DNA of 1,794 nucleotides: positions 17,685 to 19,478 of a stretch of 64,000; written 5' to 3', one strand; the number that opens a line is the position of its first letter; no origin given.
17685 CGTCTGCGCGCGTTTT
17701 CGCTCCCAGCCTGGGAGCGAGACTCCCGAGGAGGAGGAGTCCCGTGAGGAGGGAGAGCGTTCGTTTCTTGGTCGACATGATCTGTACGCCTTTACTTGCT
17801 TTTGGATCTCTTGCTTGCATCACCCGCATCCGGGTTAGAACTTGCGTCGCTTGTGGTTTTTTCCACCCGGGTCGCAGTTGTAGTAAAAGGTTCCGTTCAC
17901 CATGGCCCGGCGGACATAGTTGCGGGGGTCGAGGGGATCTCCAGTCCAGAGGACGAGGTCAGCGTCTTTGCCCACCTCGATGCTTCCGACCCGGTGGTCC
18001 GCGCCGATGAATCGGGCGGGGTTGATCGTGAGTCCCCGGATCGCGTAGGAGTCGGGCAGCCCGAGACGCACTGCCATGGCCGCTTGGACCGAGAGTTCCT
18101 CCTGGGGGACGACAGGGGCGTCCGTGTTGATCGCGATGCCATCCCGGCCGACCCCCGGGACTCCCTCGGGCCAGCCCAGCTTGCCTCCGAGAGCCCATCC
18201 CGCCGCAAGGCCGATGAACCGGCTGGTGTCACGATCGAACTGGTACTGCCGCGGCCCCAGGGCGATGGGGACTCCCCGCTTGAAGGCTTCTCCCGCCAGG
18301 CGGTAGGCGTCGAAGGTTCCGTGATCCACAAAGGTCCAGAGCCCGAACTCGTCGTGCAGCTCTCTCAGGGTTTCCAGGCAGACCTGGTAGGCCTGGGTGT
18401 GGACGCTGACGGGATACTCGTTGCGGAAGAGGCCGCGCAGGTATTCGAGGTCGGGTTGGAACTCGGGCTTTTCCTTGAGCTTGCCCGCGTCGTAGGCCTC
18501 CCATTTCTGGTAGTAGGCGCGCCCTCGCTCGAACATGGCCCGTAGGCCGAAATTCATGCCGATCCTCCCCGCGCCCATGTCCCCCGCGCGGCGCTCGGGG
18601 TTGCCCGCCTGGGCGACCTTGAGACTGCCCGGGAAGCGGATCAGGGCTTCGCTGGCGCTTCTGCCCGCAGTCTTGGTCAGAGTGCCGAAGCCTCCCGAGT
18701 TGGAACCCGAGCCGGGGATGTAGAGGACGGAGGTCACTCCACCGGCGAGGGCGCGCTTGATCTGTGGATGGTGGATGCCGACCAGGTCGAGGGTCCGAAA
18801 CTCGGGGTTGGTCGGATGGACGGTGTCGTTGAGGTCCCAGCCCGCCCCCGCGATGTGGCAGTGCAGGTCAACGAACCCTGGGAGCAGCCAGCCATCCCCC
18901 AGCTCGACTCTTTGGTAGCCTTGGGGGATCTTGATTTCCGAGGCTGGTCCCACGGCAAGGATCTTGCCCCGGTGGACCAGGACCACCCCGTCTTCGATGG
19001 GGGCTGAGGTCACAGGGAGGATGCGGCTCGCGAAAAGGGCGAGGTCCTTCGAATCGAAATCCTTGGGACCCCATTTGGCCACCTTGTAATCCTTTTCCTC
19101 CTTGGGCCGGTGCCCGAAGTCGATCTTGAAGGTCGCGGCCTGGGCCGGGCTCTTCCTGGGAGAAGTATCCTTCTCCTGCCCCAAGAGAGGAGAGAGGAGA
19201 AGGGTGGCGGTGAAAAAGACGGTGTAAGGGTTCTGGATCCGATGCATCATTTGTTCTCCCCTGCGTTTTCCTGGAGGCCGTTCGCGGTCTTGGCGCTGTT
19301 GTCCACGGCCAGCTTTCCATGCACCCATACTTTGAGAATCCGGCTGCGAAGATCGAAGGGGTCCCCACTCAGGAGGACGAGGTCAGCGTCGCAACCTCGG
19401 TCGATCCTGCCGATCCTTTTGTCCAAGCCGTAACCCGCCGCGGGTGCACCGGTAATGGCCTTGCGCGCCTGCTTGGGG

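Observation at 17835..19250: Only one of the nine modules keeps the HxH metal-binding motif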

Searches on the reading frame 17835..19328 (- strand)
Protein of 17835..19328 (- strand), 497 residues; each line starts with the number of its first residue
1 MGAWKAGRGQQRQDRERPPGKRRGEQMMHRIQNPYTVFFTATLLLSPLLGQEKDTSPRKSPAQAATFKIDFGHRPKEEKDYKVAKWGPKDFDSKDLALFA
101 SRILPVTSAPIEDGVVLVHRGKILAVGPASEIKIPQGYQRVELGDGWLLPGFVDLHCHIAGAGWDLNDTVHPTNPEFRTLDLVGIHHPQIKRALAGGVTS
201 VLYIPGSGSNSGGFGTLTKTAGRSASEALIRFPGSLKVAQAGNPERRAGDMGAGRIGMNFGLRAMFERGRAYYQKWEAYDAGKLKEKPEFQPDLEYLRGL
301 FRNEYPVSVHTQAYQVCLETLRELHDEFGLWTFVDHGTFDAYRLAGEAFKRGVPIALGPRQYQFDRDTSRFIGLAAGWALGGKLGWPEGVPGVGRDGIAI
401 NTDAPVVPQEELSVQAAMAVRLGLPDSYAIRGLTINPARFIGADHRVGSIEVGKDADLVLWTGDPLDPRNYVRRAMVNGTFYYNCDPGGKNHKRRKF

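Call 4: search_protein_families(library=pfam, proteins=[window:17835-19328:-], max_evalue=0.01)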
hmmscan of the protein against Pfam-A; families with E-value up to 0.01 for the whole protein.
window:17835-19328:- (497 aa): 3 families
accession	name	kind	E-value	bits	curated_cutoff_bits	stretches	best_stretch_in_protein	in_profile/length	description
PF01979.26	Amidohydro_1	-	6.5e-16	58.9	25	1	421-473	278-330/345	Amidohydrolase family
PF07969.17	Amidohydro_3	-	5.8e-13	49.6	29.7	2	429-467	412-450/472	Amidohydrolase family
PF22039.1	HUTI_composite_bact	-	0.0024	17.9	25.5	1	114-132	1-19/26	Imidazolonepropionase-like composite domain, bacteria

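Call 5: search_protein_families(library=ncbifam, proteins=[window:17835-19328:-], max_evalue=0.01)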
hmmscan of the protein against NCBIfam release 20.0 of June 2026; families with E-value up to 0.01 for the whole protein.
window:17835-19328:- (497 aa): 37 families (the best 25 are shown)
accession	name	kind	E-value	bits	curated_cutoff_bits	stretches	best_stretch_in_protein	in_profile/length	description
NF051886.1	XaaProDiPepCaul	equivalog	9.8e-20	70.9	500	2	398-467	310-379/398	Xaa-Pro dipeptidase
TIGR01224.1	hutI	equivalog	1.3e-12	47.2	298.15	2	111-163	1-53/377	imidazolonepropionase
NF006549.0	PRK09045.1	equivalog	5.4e-12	45.1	540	2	392-459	306-376/444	TRZ/ATZ family hydrolase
NF011990.0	PRK15446.2-6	subfamily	1e-10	40.9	233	2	429-485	331-385/390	alpha-D-ribose 1-methylphosphonate 5-triphosphate diphosphatase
NF011986.0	PRK15446.2-2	equivalog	1.9e-10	40.1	465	2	107-159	13-64/406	alpha-D-ribose 1-methylphosphonate 5-triphosphate diphosphatase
TIGR00221.1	nagA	equivalog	1.3e-09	37.5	225.65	2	429-464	334-369/380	N-acetylglucosamine-6-phosphate deacetylase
NF006056.0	PRK08204.1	subfamily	1.7e-09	37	391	1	417-461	335-379/449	hypothetical protein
NF006679.0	PRK09228.1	subfamily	1.8e-09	36.9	351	1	111-159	29-79/433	guanine deaminase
TIGR03178.1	allantoinase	equivalog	4e-08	32.5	357.85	1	111-163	15-64/441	allantoinase AllB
NF058538.1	ergo_util_ErtD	equivalog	4.2e-08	32.4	600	1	419-464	345-390/446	hydantoin-5-propionate amidohydrolase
TIGR02967.1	guan_deamin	equivalog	5.6e-08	32.2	375.4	1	111-160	4-55/401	guanine deaminase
NF009686.0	PRK13207.1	subfamily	6.2e-08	31.8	354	1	432-463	408-439/569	urease subunit alpha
NF008371.0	PRK11170.1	equivalog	8.8e-08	31.4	483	1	422-480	324-377/382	N-acetylglucosamine-6-phosphate deacetylase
NF011989.0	PRK15446.2-5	equivalog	1.1e-07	30.9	565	1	109-158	16-62/385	alpha-D-ribose 1-methylphosphonate 5-triphosphate diphosphatase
NF005211.0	PRK06687.1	equivalog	1.6e-07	30.5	703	1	427-460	337-370/419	TRZ/ATZ family protein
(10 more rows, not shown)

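Call 6: search_solved_structures(query=window:17835-19328:-, max_evalue=1, show_alignments=3)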
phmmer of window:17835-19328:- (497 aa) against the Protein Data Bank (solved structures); distinct sequences matched with E-value up to 1: 112 (the best 60 are shown).
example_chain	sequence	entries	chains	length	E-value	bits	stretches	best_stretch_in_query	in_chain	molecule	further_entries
3ooq_A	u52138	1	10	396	9.2e-53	182.8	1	101-485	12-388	amidohydrolase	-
3mtw_A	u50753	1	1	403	2.8e-11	46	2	400-467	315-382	L-Arginine carboxypeptidase Cc2672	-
4f0r_A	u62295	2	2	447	2.4e-10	42.9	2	374-460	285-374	5-methylthioadenosine/S-adenosylhomocysteine deaminase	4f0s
8ihq_A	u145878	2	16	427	4.4e-10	42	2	398-482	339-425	Amidohydrolase family protein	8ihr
8ihs_A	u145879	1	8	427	1.9e-09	39.9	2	398-482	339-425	Amidohydrolase family protein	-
8j85_A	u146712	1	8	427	2.7e-09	39.4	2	398-482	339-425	Amidohydrolase family protein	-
9l36_A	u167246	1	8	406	2.8e-09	39.4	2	398-482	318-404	Amidohydrolase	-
4dzh_A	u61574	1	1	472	1.5e-08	36.9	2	392-461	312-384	AMIDOHYDROLASE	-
4whb_E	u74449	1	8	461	3.7e-08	35.6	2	420-472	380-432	Phenylurea hydrolase B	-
2p9b_A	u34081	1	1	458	5.6e-08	35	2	397-471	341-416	Possible prolidase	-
4gbd_A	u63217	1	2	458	3.7e-07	32.4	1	373-461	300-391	Putative uncharacterized protein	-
4dyk_A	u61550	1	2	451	5.8e-07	31.7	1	373-461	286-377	AMIDOHYDROLASE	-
6jku_A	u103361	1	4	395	8.1e-07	31.2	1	420-464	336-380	N-acetylglucosamine-6-phosphate deacetylase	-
8yag_A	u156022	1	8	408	3.1e-06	29.3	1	398-472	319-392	Imidazolonepropionase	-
2qs8_A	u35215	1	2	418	4.1e-06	28.9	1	398-470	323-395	Xaa-Pro Dipeptidase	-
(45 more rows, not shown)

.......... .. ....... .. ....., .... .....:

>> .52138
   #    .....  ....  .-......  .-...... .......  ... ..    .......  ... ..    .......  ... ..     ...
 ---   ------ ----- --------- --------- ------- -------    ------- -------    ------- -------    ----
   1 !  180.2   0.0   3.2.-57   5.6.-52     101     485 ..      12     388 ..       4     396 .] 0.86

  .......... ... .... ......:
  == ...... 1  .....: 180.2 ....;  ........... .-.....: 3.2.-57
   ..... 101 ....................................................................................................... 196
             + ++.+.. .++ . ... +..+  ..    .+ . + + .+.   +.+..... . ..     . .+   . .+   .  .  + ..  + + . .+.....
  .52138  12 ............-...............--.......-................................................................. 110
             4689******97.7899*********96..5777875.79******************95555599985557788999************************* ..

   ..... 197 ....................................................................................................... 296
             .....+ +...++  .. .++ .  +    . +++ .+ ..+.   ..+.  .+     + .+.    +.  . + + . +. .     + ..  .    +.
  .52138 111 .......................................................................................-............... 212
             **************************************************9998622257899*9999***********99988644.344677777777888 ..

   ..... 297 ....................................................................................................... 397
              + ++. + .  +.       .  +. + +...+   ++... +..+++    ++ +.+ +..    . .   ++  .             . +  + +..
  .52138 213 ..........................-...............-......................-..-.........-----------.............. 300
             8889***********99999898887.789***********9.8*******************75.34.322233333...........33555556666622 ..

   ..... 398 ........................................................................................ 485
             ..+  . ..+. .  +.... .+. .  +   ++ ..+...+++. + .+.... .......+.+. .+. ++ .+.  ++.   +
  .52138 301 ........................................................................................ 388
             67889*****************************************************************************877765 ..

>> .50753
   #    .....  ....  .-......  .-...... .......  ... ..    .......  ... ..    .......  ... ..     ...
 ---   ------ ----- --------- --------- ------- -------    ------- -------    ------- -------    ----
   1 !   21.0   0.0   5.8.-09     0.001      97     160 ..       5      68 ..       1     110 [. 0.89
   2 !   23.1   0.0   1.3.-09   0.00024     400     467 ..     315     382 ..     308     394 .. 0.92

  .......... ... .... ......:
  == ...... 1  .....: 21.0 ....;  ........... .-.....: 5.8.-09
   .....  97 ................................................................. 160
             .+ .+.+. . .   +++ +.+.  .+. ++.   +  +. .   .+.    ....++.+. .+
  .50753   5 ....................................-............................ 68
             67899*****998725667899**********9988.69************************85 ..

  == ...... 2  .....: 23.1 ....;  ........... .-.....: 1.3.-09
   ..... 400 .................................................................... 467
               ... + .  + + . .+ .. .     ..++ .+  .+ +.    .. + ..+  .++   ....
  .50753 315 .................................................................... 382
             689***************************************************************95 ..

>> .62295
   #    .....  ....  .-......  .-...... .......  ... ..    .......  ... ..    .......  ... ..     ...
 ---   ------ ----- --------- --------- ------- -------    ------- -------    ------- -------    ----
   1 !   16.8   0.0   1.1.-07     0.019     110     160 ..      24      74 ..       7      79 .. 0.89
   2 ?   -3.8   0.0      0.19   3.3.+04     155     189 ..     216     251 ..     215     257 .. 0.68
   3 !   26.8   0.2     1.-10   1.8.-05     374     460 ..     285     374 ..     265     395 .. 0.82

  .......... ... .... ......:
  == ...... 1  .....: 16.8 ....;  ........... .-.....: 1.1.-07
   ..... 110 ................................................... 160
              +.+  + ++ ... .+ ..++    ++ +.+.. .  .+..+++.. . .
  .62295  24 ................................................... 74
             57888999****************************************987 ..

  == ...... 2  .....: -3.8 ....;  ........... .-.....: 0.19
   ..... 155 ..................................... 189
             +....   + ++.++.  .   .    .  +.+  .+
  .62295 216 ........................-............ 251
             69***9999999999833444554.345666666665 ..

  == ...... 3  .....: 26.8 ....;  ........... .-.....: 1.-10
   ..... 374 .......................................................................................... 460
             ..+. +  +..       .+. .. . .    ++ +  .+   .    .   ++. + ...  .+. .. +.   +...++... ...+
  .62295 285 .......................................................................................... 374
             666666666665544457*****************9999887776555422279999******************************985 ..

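Call 8: find_homologous_proteins(query=window:17835-19328:-, max_evalue=1e-10)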
Query window:17835-19328:- (497 aa): 3129 proteins with E <= 1e-10 among 8000 candidates; the best 120 are listed.
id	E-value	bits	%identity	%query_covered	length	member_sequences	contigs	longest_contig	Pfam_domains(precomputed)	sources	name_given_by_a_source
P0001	1.4e-278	943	84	95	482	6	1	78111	PF07969.18,PF01979.27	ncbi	-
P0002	2.8e-251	853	77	95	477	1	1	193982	PF07969.18,PF01979.27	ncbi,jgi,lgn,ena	-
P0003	1.7e-230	784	73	93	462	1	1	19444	PF07969.18,PF01979.27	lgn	-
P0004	2.4e-224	764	74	87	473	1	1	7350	PF07969.18,PF01979.27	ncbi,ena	-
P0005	3.0e-220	750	72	88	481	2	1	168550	PF07969.18,PF01979.27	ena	-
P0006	2.1e-218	744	73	87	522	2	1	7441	PF07969.18,PF01979.27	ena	-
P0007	5.8e-218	743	69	93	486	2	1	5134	PF07969.18,PF01979.27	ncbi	-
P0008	1.3e-216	738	67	93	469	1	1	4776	PF07969.18,PF01979.27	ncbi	ncbi:MAG: amidohydrolase family protein [Planctomycetota bacterium]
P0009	1.5e-216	738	67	98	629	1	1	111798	PF07969.18,PF01979.27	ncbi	ncbi:MAG: amidohydrolase family protein [Planctomycetota bacterium]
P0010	2.6e-214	731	68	92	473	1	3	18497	PF07969.18,PF01979.27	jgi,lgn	-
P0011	5.7e-211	720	67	93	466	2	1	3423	PF07969.18,PF01979.27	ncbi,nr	ncbi:MAG: amidohydrolase family protein [Planctomycetes bacterium]|nr:amidohydrolase family protein 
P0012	4.5e-210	717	69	91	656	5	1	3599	PF07969.18,PF01979.27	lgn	-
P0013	3.9e-209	714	67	92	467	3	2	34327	PF07969.18,PF01979.27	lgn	-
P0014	8.3e-206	703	67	91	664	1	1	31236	PF07969.18,PF01979.27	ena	-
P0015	1.1e-204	699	68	87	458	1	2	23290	PF07969.18,PF01979.27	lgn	-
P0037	7.9e-178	610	63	86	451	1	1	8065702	PF07969.18,PF01979.27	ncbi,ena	-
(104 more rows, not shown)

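Call 9: find_encoding_contigs(protein=P0037, flank=10000, max_places=2)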
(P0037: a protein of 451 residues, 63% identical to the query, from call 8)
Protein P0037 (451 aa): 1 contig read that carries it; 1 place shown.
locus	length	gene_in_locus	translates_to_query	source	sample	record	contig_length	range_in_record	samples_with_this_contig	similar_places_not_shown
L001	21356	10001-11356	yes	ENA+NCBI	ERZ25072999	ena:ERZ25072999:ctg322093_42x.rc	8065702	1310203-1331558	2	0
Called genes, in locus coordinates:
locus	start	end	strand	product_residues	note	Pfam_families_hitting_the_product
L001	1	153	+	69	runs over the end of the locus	-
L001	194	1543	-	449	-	PF07676:PD40 (faint), PF26549:Tricorn_N (faint)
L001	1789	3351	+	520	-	PF01979:Amidohydro_1, PF07969:Amidohydro_3 (weak)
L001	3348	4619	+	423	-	PF01979:Amidohydro_1 (faint), PF07969:Amidohydro_3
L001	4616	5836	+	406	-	PF01979:Amidohydro_1, PF07969:Amidohydro_3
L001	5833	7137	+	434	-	PF01979:Amidohydro_1, PF07969:Amidohydro_3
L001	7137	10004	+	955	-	PF01979:Amidohydro_1 (weak), PF07969:Amidohydro_3, PF01979:Amidohydro_1, PF07969:Amidohydro_3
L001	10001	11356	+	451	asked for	PF01979:Amidohydro_1, PF07969:Amidohydro_3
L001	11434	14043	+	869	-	PF01979:Amidohydro_1, PF07969:Amidohydro_3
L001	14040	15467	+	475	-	PF01979:Amidohydro_1, PF07969:Amidohydro_3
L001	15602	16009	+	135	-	PF13474:SnoaL_3 (weak), PF14534:DUF4440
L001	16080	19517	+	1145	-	PF02310:B12-binding, PF03308:MeaB, PF02492:cobW (weak), PF01642:MM_CoA_mutase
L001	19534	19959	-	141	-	PF00300:His_Phos_1 (weak)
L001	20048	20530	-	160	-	-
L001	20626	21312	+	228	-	PF13505:OMP_b-brl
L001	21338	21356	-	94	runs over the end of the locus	-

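Call 10: find_encoding_contigs(protein=P0002, flank=10000, max_places=2)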
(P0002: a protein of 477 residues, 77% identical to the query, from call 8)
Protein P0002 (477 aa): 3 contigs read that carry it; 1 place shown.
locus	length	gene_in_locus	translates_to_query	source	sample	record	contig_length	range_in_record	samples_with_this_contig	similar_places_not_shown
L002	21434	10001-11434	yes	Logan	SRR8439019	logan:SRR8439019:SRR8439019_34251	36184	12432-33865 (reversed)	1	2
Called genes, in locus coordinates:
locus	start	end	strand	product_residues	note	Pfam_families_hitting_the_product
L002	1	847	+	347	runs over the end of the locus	-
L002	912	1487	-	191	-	PF00265:TK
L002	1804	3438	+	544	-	-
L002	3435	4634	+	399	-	PF01979:Amidohydro_1 (weak), PF07969:Amidohydro_3 (weak)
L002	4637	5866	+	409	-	PF01979:Amidohydro_1, PF07969:Amidohydro_3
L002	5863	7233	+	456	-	PF07969:Amidohydro_3, PF01979:Amidohydro_1 (weak)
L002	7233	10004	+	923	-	PF01979:Amidohydro_1, PF07969:Amidohydro_3, PF01979:Amidohydro_1, PF07969:Amidohydro_3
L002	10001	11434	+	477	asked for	PF01979:Amidohydro_1, PF07969:Amidohydro_3 (weak)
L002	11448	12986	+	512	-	PF07969:Amidohydro_3 (weak)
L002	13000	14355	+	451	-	PF01979:Amidohydro_1, PF07969:Amidohydro_3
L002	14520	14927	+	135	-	PF11533:AtzH-like, PF13474:SnoaL_3, PF14534:DUF4440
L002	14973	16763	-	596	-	-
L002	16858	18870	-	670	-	-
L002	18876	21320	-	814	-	PF07635:PSCyt1 (faint)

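Call 12: find_related_loci(query=A1, collection=genome_contigs, flank=10000)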
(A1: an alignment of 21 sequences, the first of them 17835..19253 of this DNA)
Query A1 (472 aa) in genome_contigs; peptide patterns used: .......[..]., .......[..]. (x = any residue, [..] = any of these).
241 stretches matched a pattern; 226 encode a relative of the query (tblastn E <= 1e-3); the best 80 are kept; 80 distinct loci.
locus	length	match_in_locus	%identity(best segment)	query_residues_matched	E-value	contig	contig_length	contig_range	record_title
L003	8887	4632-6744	92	40-472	0e+0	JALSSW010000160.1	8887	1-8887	MAG: Planctomycetota bacterium isolate 356-308_metabat2_scaf2bin.073 356-308_scaffold_5408_c1, whole genome shotgun sequ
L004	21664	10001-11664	77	2-472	0e+0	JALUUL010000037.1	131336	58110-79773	MAG: Planctomycetota bacterium isolate 128-326_metabat1_scaf2bin.009 128-326_scaffold_26_c1, whole genome shotgun sequen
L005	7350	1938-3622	74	40-471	0e+0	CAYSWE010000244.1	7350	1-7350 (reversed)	MAG TPA_asm: uncultured Phycisphaerales bacterium isolate SRP163575_co1_399 genome assembly, contig: NODE_22039_length_7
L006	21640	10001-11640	70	36-472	0e+0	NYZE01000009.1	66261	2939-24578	MAG: Planctomycetota bacterium isolate ARS63 72628, whole genome shotgun sequence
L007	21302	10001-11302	73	38-472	0e+0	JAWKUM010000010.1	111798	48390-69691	MAG: Planctomycetota bacterium isolate ABC2.42 ABC2.42.fa-10, whole genome shotgun sequence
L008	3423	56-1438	67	6-466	0e+0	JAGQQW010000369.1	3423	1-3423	MAG: Planctomycetota bacterium isolate HKST-UBA76 NODE_370_length_3423_cov_3.539749, whole genome shotgun sequence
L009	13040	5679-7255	67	16-472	0e+0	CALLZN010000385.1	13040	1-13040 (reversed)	MAG TPA_asm: uncultured bacterium isolate SRR2107182_bin.46_CONCOCT_v1.1_MAG genome assembly, contig: ERZ794931.2528, wh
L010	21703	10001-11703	68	41-468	0e+0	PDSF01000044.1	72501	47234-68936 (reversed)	MAG: Planctomycetota bacterium isolate DOLJORAL78_63_9 DolJOral78_scaffold_321, whole genome shotgun sequence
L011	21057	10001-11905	65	16-469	0e+0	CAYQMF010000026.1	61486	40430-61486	MAG TPA_asm: uncultured candidatus Brocadiaceae bacterium isolate SRP237561_co1_290 genome assembly, contig: NODE_639_le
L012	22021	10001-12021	64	36-462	0e+0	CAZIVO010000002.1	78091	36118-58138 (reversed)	MAG TPA_asm: uncultured candidatus Brocadiaceae bacterium isolate SRP260945_co1_499 genome assembly, contig: NODE_301_le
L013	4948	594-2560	65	42-461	0e+0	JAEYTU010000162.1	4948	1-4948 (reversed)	MAG: Planctomycetota bacterium isolate OH_CBlB_142 k127_1213397, whole genome shotgun sequence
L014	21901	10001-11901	63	37-463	6e-177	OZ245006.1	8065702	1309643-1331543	MAG: Planctomycetota bacterium isolate 38a7a2fe-8a90-4c6b-bc07-7099b689307d genome assembly, chromosome: 1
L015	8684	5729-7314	64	41-462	3e-177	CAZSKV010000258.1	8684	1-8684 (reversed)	MAG TPA_asm: uncultured candidatus Brocadiaceae bacterium isolate binchicken_co200_67 genome assembly, contig: k141_7210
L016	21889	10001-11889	64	41-461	7e-177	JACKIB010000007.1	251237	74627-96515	MAG: Planctomycetota bacterium isolate HK-STAS-PLAN-33 HK-STAS-PLAN-33_7, whole genome shotgun sequence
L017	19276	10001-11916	66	46-461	1e-176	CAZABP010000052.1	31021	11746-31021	MAG TPA_asm: uncultured candidatus Brocadiaceae bacterium isolate SRP239054_co1_77 genome assembly, contig: NODE_930_len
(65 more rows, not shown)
